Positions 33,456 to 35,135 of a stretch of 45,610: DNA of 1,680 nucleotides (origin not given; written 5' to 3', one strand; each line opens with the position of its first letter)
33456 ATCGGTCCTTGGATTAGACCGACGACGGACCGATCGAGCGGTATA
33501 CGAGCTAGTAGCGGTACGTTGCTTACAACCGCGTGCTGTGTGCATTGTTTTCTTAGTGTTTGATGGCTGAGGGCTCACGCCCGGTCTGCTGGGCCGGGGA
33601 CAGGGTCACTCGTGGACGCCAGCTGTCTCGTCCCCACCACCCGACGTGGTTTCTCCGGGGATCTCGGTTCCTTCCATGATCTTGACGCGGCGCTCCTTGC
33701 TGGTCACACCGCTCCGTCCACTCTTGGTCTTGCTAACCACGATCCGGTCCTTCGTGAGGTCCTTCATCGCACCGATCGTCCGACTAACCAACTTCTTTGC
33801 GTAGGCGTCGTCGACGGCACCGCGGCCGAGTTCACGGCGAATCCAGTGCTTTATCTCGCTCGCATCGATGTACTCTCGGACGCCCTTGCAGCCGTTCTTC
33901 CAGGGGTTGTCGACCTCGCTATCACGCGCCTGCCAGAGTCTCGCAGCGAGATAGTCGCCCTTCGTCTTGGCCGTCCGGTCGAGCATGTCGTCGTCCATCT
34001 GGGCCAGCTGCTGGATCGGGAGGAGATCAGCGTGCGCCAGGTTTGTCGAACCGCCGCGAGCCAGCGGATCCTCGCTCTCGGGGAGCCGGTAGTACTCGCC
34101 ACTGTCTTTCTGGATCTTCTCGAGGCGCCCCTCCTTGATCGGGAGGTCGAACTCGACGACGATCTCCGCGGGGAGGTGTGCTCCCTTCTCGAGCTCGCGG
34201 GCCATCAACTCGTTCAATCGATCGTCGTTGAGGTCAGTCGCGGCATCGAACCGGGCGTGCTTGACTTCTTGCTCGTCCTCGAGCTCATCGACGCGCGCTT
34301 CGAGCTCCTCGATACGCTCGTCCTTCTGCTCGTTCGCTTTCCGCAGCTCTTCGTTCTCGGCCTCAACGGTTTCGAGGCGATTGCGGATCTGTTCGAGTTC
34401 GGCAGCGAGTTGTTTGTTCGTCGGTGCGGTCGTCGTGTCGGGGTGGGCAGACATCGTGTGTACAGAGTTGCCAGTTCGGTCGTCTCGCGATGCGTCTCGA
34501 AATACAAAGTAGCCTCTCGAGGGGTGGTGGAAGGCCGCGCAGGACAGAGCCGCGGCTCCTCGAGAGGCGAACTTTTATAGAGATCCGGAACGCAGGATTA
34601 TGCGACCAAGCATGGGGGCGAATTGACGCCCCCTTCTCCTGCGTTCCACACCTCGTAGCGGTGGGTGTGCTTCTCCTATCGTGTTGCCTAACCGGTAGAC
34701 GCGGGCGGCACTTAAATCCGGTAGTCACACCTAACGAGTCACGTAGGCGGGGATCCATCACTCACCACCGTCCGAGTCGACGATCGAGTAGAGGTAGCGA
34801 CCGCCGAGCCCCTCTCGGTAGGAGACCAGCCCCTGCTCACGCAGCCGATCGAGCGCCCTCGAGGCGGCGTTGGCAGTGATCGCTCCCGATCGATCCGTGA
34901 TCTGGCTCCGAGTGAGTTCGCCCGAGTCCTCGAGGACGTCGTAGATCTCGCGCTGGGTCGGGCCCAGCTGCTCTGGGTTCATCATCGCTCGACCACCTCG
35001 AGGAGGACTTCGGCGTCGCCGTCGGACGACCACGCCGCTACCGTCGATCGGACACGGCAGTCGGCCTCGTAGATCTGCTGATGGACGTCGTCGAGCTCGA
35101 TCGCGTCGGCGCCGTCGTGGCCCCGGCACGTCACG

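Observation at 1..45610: Complete haloarchaeal siphovirus-like genome with plasmid-type maintenance genes and no visible integrase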

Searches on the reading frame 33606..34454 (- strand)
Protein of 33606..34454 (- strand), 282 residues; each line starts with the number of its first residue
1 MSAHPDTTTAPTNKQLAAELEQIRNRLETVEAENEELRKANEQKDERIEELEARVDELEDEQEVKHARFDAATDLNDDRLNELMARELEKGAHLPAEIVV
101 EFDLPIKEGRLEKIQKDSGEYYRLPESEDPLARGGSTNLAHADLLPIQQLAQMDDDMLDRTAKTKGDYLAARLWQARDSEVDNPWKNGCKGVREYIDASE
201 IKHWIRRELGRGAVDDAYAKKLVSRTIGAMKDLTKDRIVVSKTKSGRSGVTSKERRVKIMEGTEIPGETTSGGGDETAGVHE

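Call 57: search_protein_families(library=ncbifam, max_evalue=0.01, proteins=[window:33606-34454:-])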
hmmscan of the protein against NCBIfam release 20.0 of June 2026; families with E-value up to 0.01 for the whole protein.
window:33606-34454:- (282 aa): 5 families
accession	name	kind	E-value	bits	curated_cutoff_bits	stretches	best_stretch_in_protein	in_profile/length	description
TIGR03752.1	conj_TIGR03752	hypoth_equivalog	0.00023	20.6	241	1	8-70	56-120/471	TIGR03752 family integrating conjugative element protein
TIGR04523.1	Mplasa_alph_rch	subfamily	0.0034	15.4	270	1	12-69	555-612/745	helix-rich protein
NF045487.1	ASRP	equivalog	0.0038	15.9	300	1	16-64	360-409/593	archaea-specific SMC-related protein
TIGR04211.1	SH3_and_anchor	equivalog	0.004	16.8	65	1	11-65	108-165/198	TIGR04211 family SH3 domain-containing protein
NF041035.1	Rad50_Halo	equivalog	0.009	14.4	1000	0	14-87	561-633/883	DNA double-strand break repair ATPase Rad50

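Call 59: search_solved_structures(query=window:33606-34454:-, max_evalue=1)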
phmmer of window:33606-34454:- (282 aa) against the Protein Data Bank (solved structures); distinct sequences matched with E-value up to 1: 2.
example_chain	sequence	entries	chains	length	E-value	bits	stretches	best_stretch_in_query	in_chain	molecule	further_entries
6ys4_A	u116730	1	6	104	0.19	14.6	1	19-63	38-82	Spindle assembly abnormal protein 6 homolog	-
1q08_A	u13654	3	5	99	0.38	13.7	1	14-72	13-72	Zn(II)-responsive regulator of zntA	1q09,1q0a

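Call 80: search_protein_families(library=padloc, max_evalue=0.01, proteins=[window:33606-34454:-])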
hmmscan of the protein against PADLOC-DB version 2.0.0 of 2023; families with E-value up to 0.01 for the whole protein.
window:33606-34454:- (282 aa): 3 families
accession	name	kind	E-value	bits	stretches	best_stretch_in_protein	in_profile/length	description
PDLC03859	LmuB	-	0.00064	17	1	11-108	346-421/611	-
PDLC00551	JetC2|JetC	-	0.0076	12.1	1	16-90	918-992/1365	DUF3584 domain; MukB-like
PDLC02714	PbeC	-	0.0092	12.8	0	14-84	212-281/651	PbeC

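Call 81: find_homologous_proteins(query=window:33606-34454:-, max_evalue=0.001)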
Query window:33606-34454:- (282 aa): 329 proteins with E <= 0.001 among 3853 candidates; the best 120 are listed.
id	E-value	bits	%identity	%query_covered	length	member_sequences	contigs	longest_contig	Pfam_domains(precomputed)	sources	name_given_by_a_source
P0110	1.8e-178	610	100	100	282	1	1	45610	PF26032.1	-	-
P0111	6.4e-150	516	85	100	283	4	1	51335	PF26032.1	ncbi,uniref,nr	ncbi:hypothetical protein [Haloterrigena salifodinae]|uniref:hypothetical protein n=1 Tax=Haloterrig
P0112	3.0e-143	494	83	100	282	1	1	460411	PF26032.1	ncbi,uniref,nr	ncbi:hypothetical protein [Haloterrigena salifodinae]|uniref:hypothetical protein n=1 Tax=Haloterrig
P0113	3.7e-142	491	89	92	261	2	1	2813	PF26032.1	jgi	jgi:hypothetical protein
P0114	3.9e-142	491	76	97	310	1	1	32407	PF00170.27,PF26032.1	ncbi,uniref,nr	ncbi:hypothetical protein [Natrinema soli]|uniref:BZIP domain-containing protein n=1 Tax=Natrinema s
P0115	5.9e-139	480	79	100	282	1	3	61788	PF26032.1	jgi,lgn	-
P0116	1.4e-137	476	81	100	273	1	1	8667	PF26032.1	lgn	-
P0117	5.2e-136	471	80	97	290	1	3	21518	PF26032.1,PF10473.15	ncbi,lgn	-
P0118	9.0e-135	467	82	91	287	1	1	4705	PF26032.1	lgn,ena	-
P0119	5.1e-110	385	66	97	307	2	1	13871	PF26032.1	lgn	-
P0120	3.1e-108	380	65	97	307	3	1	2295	PF26032.1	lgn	-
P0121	3.2e-89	317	60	92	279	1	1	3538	PF06005.19,PF26032.1,PF04977.21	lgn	-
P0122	1.0e-70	257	53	94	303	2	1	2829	PF26032.1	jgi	-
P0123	4.0e-70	255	50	98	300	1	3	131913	PF26032.1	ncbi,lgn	-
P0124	2.4e-69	252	51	98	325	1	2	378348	PF26032.1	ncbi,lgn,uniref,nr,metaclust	ncbi:uncharacterized protein Nmag_3622 (plasmid) [Natrialba magadii ATCC 43099]|uniref:Uncharacteriz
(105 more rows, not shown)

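Call 84: find_encoding_contigs(protein=P0111, flank=10000, max_places=2)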
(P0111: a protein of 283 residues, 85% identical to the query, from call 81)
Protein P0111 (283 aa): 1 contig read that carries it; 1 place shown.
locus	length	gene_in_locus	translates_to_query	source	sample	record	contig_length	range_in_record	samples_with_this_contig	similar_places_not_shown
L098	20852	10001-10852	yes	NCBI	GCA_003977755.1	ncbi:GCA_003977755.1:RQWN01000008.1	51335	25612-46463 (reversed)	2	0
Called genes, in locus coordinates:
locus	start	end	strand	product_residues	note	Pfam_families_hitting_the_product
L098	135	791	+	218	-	PF12686:DUF3800 (weak)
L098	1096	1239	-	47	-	PF24444:DUF7563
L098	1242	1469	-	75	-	-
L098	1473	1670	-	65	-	-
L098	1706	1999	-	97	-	-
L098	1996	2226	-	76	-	-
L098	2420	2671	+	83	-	PF26435:DUF8118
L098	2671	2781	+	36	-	-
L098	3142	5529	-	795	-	PF26796:DUF8266, PF04851:ResIII (weak), PF13086:AAA_11, PF13245:AAA_19, PF13604:AAA_30, PF01443:Viral_helicase1 (faint), PF13086:AAA_11, PF13087:AAA_12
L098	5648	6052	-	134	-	-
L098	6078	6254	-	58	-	PF13683:rve_3 (weak)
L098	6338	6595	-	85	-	-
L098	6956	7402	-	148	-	PF25925:DUF7970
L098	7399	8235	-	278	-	PF01656:CbiA, PF02374:ArsA_ATPase (weak), PF06564:CBP_BcsQ (faint), PF10609:ParA (faint), PF13614:AAA_31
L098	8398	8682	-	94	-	PF18780:HNH_repeat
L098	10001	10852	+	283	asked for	PF26032:DUF8008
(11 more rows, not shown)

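Call 89: predict_structure(alignment_id=A4)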
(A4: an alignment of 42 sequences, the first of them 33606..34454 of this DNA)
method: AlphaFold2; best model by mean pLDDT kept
length: 282 residues; sequences in the alignment: 42
mean_pLDDT: 79.5   pTM: 0.47
mean pLDDT of the five models: 79.5, 79.2, 78.2, 76.8, 75.9
residues with pLDDT >= 90: 104; 70-90: 114; 50-70: 39; < 50: 25
segments of 3 or more residues with pLDDT < 50: 1-7, 135-138, 270-282
pLDDT, mean of each block of 10 residues (from residue 1): 50 85 94 95 95 92 77 71 75 73 58 80 70 52 82 88 92 90 87 93 91 85 95 93 76 88 73 34 30
secondary structure, 60 per line:
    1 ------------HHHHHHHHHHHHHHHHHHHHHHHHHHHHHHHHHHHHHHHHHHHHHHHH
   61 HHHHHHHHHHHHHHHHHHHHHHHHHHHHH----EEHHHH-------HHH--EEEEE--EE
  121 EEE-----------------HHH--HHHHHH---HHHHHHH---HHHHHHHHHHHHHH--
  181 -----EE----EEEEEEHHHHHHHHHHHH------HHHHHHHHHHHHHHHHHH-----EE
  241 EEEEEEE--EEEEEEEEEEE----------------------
elements in order: H13-89 H96-99 E112-116 E119-123 H146-151 H155-161 H165-178 E192-197 H198-209 H216-233 E239-247 E250-260

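Call 91: fold_search(model_id=the predicted structure, library=pdb)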
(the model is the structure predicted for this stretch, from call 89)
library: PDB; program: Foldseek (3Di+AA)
matches with E <= 10: 660; with E <= 0.001: 0
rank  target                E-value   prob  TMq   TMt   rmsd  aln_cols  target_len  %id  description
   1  3sj5_A                5.4e-02  0.38  0.16  0.21  17.5       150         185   10  I5F Mutant Structure of T. Tengcongensis H-NOX (released 2011-07-20)
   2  8ac8_A                6.8e-02  0.44  0.20  0.24  14.7       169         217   10  The nucleoprotein complex of Rep protein with DUE ssDNA (released 2023-09-27)
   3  3nvr_B                7.3e-02  0.60  0.17  0.24   9.2       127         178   11  Modulating Heme Redox Potential Through Protein-Induced Porphyrin Distortion (released 2010-09-08)
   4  8cli_A                8.1e-02  0.84  0.24  0.14  16.4       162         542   14  TFIIIC TauB-DNA monomer (released 2023-06-21)
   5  7a6h_P                8.1e-02  0.51  0.18  0.28   7.6       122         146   13  Cryo-EM structure of human apo RNA Polymerase III (released 2021-02-03)
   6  1u55_B                1.0e-01  0.21  0.15  0.21  18.4       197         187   12  Crystal structure of an oxygen binding H-NOX domain related to soluble guanylate cyclases (oxygen complex) (released 2004-08-31)
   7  3eee_A                1.2e-01  0.28  0.15  0.21  17.9       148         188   10  Probing the function of heme distortion in the H-NOX family (released 2008-11-25)
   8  9yzn_C                1.5e-01  0.51  0.22  0.28  12.9       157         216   11  Isoreticular co-crystal 1 with asymmetrical expanded duplex (31mer) containing insert sequence TGATGAGCAG and loaded w (released 2026-02-18)
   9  3iqb                  1.5e-01  0.33  0.15  0.21   9.7       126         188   10  Tt I75F/L144F H-NOX (released 2010-01-19)
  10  8ac8_C                1.5e-01  0.33  0.20  0.24  14.2       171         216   10  The nucleoprotein complex of Rep protein with DUE ssDNA (released 2023-09-27)
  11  5ubf_A                1.5e-01  0.28  0.20  0.20  15.3       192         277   11  Crystal structure of the RctB domains 2-3, RctB-155-483 (released 2017-01-11)
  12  3lai_C                1.6e-01  0.18  0.15  0.21  18.0       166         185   11  Structural insights into the molecular mechanism of H-NOX activation (released 2010-03-16)
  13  9yzl_C                1.7e-01  0.44  0.21  0.25  12.9       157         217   10  Isoreticular co-crystal of Replication Initiator Protein REPE54 and asymmetrical expanded duplex (31mer) containing th (released 2026-02-18)
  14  3sj5_B                1.7e-01  0.20  0.15  0.21  17.5       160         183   12  I5F Mutant Structure of T. Tengcongensis H-NOX (released 2011-07-20)
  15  9loa_B                1.9e-01  0.60  0.14  0.35   5.1        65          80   17  Structural insights into the tumor suppressor ZMYND11 reveal diverse recognition mechanisms (released 2026-01-21)
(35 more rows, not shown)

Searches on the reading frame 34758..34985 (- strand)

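Call 63: search_protein_families(library=pfam, max_evalue=1, proteins=[window:34758-34985:-])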
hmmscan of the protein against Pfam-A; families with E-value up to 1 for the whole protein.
window:34758-34985:- (75 aa): 20 families
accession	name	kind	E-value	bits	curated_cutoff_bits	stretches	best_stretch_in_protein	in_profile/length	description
PF12840.13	HTH_20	-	1e-05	25.9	27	1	9-55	4-49/51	Helix-turn-helix domain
PF12802.13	MarR_2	-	3.3e-05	24.4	27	1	16-58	12-55/61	MarR family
PF13412.12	HTH_24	-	0.00054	19.9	21.9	1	9-54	3-47/48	Winged helix-turn-helix DNA-binding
PF01325.25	Fe_dep_repress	-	0.0014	19.2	26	1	12-58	11-56/60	Iron dependent repressor, N-terminal DNA binding domain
PF01978.25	TrmB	-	0.0031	17.8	25.6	1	13-70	12-66/68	Sugar-specific transcriptional regulator TrmB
PF13545.12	HTH_Crp_2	-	0.0033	17.8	27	1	23-59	22-56/70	Crp-like helix-turn-helix domain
PF01022.26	HTH_5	-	0.0037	17.5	22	1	9-56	2-47/47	Bacterial regulatory protein, arsR family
PF01726.22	LexA_DNA_bind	-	0.009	16.2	23.7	1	6-58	3-60/65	LexA DNA binding domain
PF01047.28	MarR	-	0.014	15.7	24.6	1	10-55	4-48/59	MarR family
PF03965.22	Penicillinase_R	-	0.019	15.8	22.6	1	7-67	1-63/115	Penicillinase repressor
PF08222.17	HTH_CodY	-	0.03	14.3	27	1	22-67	3-48/61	CodY helix-turn-helix domain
PF25213.1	HVO_A0261_N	-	0.034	14.5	35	1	13-58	15-58/86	HVO_A0261 N-terminal domain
PF22798.2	DUF5817_CT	-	0.042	14.1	29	1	36-59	27-50/54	DUF5817, C-terminal domain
PF02082.26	Rrf2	-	0.049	14.2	30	1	21-64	21-63/132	Iron-dependent Transcriptional regulator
PF13814.12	Replic_Relax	-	0.075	13.5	25.3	1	18-56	4-44/191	Replication-relaxation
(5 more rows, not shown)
